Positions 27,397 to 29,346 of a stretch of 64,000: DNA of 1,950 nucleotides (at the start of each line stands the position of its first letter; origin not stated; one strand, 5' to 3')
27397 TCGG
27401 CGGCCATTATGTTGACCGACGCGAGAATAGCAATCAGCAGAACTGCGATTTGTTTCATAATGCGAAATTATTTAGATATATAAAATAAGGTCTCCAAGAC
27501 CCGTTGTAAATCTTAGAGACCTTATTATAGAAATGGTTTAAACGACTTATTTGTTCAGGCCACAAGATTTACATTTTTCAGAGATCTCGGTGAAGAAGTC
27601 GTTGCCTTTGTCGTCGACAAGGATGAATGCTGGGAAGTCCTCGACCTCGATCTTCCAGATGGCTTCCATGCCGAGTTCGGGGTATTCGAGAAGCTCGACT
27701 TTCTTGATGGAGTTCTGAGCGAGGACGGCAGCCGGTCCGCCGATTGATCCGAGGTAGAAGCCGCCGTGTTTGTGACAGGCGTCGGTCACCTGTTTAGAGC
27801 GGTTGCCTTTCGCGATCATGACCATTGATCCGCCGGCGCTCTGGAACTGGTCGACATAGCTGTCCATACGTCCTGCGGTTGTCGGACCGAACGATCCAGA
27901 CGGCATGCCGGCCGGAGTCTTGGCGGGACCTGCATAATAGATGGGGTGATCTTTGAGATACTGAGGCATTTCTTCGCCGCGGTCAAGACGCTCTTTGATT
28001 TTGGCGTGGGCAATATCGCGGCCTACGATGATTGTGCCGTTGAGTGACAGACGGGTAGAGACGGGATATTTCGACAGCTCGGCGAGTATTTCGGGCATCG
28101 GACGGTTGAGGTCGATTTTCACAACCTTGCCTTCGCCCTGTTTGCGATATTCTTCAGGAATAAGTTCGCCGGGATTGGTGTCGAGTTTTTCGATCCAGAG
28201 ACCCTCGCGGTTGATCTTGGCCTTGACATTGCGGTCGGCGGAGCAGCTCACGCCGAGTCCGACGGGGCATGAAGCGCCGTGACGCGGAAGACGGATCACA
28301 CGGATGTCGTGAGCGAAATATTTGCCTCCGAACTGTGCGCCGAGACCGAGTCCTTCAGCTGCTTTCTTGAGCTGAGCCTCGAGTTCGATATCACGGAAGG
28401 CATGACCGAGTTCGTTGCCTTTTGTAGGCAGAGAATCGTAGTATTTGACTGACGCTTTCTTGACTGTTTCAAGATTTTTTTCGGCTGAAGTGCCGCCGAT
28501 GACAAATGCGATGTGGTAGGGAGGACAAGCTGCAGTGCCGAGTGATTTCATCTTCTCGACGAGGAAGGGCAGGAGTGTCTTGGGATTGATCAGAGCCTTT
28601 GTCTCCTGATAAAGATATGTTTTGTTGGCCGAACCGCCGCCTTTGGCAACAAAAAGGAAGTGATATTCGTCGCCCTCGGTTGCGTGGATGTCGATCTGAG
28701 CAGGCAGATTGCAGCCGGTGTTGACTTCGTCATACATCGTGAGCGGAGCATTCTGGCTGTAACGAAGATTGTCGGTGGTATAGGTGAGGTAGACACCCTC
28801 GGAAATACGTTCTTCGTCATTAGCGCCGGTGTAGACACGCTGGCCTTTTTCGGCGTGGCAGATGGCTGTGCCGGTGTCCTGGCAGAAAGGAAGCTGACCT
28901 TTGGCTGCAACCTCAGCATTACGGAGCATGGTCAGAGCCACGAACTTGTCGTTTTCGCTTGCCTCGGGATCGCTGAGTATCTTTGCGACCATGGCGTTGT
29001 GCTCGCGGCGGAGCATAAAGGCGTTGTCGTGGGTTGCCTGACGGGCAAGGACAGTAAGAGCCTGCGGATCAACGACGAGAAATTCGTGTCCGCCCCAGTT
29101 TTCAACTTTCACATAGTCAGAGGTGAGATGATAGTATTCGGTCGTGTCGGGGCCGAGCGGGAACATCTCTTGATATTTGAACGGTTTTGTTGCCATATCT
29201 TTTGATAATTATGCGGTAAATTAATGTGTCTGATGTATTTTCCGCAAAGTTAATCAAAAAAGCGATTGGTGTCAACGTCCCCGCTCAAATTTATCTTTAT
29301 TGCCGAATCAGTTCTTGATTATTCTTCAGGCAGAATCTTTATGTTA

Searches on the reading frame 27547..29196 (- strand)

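Call 83: search_protein_families(library=pfam, proteins=[window:27547-29196:-], max_evalue=0.001)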
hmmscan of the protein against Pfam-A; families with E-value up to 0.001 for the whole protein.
window:27547-29196:- (549 aa): 2 families
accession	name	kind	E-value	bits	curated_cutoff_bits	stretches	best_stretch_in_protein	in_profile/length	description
PF05683.17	Fumerase_C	-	7.1e-88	293.7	22.2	1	332-537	1-204/205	Fumarase C-terminus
PF05681.19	Fumerase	-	5.1e-77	259.3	25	1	51-326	4-269/270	Fumarate hydratase (Fumerase)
